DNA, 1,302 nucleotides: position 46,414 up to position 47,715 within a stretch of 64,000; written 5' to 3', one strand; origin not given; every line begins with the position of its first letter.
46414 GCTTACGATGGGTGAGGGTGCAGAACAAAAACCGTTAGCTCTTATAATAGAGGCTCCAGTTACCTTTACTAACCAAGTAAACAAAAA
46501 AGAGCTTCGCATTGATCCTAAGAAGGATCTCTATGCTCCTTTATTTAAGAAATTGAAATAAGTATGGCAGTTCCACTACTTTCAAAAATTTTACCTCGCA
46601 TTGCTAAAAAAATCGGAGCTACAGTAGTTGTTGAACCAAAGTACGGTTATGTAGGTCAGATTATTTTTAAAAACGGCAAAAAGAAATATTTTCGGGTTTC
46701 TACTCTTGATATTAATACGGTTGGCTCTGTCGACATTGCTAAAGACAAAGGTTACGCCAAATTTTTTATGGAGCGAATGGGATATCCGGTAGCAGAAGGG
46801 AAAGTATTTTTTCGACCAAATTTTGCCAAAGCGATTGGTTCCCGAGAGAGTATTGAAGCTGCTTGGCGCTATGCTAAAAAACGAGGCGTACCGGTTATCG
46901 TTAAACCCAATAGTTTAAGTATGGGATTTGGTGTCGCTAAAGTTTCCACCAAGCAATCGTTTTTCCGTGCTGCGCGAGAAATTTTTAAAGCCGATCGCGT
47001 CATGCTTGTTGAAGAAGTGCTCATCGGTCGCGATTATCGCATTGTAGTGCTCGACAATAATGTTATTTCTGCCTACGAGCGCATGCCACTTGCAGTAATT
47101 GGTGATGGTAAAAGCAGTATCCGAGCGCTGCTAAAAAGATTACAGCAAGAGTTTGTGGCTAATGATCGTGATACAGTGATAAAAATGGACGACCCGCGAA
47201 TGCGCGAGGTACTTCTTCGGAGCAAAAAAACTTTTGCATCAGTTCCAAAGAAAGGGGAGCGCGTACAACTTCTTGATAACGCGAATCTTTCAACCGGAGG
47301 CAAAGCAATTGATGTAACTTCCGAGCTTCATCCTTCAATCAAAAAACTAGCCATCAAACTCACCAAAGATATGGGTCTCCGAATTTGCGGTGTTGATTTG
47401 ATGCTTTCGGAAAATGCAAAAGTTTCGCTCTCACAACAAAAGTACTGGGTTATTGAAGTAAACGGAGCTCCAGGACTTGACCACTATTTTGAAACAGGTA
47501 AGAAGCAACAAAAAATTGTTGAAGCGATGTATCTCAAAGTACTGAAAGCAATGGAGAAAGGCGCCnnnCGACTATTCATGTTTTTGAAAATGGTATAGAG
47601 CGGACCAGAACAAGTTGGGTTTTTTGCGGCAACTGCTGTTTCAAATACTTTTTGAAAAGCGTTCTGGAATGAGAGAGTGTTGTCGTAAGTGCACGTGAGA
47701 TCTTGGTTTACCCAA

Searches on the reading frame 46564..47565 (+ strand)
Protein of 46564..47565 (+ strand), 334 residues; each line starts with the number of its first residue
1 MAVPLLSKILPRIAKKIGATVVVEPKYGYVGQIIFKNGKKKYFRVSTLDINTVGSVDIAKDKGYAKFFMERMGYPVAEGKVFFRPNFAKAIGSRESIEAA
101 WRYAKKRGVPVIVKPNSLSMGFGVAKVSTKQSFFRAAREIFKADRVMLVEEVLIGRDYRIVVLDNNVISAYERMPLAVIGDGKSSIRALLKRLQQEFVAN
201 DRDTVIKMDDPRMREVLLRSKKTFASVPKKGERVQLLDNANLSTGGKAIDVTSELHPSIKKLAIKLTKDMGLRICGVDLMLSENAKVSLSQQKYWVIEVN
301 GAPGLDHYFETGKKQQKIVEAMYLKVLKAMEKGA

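Call 25: search_protein_families(library=pfam, proteins=[window:46564-47565:+], max_evalue=0.00001)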
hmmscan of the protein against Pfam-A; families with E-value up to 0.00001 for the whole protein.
window:46564-47565:+ (334 aa): 2 families
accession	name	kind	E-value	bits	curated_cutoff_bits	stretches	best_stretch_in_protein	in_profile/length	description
PF07478.18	Dala_Dala_lig_C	-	4.8e-13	49.5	24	1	69-170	2-98/204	D-ala D-ala ligase C-terminus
PF08443.16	RimK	-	4.1e-12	46.5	21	1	240-308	114-172/188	RimK-like ATP-grasp domain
